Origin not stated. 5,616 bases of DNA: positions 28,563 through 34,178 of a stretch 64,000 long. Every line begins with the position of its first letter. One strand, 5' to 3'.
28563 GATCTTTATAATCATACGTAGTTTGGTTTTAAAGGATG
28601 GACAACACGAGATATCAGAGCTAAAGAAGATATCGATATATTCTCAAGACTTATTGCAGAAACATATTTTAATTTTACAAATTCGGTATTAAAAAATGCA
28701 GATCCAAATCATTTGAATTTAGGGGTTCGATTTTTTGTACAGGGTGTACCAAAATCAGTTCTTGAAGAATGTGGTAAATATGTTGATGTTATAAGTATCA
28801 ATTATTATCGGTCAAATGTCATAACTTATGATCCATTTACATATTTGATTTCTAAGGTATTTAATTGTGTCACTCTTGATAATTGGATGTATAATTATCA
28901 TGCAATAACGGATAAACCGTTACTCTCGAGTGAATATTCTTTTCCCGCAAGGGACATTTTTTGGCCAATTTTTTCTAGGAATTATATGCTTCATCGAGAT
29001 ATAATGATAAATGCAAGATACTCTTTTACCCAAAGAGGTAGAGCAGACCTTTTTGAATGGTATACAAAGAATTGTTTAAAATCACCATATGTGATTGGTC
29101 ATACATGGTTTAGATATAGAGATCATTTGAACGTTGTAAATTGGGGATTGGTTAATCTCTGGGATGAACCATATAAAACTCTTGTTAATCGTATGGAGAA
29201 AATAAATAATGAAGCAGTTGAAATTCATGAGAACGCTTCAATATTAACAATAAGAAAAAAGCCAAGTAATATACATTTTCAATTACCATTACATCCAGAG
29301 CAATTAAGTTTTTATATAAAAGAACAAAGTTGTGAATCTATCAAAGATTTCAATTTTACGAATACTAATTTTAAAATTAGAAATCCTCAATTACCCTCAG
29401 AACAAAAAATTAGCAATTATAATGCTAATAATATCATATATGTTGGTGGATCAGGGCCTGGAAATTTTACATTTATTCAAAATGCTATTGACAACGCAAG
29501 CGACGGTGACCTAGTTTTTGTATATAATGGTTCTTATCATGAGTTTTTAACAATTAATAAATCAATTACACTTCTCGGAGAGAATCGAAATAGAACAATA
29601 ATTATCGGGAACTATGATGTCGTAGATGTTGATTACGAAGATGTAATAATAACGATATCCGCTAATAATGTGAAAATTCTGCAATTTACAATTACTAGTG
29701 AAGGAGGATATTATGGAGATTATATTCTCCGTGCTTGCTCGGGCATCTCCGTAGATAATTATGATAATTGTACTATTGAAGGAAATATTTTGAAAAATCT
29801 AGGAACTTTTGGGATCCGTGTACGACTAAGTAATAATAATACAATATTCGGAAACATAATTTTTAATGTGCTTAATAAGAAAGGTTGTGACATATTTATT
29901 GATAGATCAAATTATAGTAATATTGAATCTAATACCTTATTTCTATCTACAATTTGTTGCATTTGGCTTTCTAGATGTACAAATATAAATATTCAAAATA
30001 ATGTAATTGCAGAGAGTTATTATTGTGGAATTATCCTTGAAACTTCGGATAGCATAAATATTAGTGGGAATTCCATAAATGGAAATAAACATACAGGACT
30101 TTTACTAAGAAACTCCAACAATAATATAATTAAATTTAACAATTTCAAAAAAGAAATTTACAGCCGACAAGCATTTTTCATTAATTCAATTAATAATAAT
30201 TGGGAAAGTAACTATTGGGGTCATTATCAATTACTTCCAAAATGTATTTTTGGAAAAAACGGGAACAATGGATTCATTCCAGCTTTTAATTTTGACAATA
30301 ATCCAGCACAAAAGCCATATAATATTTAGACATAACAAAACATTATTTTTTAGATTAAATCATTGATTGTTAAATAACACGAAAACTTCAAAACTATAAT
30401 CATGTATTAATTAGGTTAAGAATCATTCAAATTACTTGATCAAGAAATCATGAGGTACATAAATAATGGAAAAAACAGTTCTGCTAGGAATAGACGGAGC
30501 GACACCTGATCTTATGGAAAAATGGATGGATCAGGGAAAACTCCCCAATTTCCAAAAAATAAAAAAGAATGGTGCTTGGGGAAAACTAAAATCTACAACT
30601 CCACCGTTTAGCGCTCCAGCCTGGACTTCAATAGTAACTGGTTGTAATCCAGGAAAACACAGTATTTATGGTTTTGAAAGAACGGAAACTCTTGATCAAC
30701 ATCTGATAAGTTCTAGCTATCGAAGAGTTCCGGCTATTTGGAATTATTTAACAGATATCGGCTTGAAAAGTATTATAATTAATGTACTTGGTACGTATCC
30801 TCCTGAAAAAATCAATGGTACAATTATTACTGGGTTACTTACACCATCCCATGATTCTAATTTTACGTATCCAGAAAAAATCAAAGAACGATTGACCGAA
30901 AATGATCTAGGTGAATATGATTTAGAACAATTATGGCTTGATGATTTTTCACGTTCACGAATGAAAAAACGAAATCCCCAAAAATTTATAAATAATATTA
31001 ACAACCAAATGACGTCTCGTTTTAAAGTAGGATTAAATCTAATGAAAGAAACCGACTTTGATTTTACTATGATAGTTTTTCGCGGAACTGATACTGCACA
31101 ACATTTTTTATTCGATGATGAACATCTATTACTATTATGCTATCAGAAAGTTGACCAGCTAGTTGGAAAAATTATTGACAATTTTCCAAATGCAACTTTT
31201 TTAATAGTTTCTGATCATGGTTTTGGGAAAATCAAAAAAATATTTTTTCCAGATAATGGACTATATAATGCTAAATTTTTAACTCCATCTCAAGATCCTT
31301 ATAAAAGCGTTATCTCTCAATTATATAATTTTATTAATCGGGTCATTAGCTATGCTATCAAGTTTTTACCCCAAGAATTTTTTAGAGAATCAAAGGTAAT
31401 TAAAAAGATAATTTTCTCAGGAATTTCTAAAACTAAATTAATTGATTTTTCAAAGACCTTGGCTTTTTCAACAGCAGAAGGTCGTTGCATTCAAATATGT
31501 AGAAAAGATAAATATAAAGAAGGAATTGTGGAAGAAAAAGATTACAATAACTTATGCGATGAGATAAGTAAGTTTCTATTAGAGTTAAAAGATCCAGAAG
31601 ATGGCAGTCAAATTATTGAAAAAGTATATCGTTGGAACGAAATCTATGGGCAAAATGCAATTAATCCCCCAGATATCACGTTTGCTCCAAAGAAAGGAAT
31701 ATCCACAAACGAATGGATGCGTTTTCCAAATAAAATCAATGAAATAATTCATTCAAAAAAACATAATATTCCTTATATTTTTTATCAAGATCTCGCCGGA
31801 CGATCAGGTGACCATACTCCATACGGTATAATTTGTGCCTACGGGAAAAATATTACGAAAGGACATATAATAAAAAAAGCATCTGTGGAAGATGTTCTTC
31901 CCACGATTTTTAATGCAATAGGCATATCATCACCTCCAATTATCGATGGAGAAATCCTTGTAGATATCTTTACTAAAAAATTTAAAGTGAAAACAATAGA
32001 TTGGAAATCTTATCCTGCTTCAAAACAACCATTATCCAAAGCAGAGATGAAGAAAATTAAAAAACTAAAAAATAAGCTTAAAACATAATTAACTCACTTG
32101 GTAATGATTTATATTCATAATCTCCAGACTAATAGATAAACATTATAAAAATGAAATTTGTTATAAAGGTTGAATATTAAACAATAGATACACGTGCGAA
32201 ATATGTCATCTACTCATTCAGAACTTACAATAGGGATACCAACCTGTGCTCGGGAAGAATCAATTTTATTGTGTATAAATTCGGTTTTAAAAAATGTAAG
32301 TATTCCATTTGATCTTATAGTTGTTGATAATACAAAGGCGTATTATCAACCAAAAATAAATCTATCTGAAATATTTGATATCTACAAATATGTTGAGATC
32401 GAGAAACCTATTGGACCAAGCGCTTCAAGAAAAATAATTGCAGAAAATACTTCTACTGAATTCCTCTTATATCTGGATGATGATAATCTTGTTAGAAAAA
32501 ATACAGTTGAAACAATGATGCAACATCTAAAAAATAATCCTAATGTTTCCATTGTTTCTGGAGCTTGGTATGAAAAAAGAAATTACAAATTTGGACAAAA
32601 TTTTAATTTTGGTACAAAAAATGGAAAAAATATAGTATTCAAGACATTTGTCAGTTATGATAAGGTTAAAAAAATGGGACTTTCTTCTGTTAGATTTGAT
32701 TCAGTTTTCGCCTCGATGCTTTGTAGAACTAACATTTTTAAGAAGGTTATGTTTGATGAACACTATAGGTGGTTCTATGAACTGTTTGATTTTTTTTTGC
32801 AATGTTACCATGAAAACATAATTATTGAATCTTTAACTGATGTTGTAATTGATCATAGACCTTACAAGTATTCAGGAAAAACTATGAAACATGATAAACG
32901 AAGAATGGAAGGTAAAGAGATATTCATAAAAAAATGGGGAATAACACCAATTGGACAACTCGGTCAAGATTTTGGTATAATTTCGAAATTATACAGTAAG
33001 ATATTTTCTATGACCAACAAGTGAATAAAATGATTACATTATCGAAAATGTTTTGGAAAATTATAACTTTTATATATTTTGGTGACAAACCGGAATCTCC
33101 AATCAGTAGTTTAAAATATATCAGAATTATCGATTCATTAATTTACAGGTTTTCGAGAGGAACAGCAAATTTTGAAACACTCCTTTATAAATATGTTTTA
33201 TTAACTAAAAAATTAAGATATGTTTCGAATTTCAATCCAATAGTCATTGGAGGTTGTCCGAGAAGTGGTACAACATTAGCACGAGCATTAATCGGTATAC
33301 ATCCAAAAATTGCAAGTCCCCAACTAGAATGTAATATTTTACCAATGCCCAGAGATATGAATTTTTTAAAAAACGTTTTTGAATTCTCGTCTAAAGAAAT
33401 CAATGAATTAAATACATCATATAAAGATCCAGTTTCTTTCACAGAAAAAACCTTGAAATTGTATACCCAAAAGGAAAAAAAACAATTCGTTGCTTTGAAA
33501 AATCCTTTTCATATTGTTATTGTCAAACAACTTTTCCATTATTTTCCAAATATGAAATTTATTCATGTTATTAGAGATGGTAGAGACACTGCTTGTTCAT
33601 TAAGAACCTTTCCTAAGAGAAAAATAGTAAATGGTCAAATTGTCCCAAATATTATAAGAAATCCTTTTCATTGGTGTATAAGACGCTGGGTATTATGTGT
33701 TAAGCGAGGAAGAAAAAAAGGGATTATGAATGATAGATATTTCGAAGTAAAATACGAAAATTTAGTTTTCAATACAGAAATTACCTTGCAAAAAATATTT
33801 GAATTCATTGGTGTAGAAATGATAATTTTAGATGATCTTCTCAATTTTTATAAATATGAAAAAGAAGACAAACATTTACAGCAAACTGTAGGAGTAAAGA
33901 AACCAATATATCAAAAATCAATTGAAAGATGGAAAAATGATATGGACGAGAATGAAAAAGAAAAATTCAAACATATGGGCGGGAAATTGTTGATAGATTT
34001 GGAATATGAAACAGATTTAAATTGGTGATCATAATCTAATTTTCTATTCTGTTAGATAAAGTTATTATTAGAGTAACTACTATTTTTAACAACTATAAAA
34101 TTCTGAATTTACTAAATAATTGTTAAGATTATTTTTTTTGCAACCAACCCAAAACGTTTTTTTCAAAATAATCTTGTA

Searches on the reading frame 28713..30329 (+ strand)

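Call 74: search_protein_families(library=pfam, proteins=[window:28713-30329:+], max_evalue=0.00001)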
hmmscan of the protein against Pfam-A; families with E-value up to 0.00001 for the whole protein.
window:28713-30329:+ (538 aa): 2 families
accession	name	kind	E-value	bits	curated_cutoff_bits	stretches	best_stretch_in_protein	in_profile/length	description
PF05048.19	NosD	-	1.4e-13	51.2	23.6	2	260-433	2-147/212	Periplasmic copper-binding protein (NosD)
PF13229.12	Beta_helix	-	2.7e-13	50.3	25.9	1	343-478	24-158/158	Right handed beta helix region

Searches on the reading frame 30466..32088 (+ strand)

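Call 74: search_protein_families(library=pfam, proteins=[window:30466-32088:+], max_evalue=0.00001)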
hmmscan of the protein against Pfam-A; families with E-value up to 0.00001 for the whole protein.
window:30466-32088:+ (540 aa): 1 family
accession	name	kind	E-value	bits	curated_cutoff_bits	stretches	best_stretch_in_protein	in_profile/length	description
PF01663.27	Phosphodiest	-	3.6e-33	116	23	1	4-275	1-246/342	Type I phosphodiesterase / nucleotide pyrophosphatase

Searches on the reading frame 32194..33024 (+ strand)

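Call 94: search_protein_families(library=pfam, proteins=[window:32194-33024:+], max_evalue=0.00001)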
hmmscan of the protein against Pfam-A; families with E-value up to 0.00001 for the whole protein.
window:32194-33024:+ (276 aa): 1 family
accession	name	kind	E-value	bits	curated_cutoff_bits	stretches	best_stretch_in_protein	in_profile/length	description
PF00535.33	Glycos_transf_2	-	6.1e-14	52.7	23.3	1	12-149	1-132/168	Glycosyl transferase family 2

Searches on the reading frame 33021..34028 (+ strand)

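Call 74: search_protein_families(library=pfam, proteins=[window:33021-34028:+], max_evalue=0.00001)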
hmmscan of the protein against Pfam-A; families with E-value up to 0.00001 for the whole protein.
window:33021-34028:+ (335 aa): 2 families
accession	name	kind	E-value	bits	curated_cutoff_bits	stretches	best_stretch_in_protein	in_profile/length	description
PF13469.12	Sulfotransfer_3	-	3.5e-27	96.5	27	1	73-267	1-214/216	Sulfotransferase family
PF00685.33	Sulfotransfer_1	-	3.9e-12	46.6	22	1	73-319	3-246/255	Sulfotransferase domain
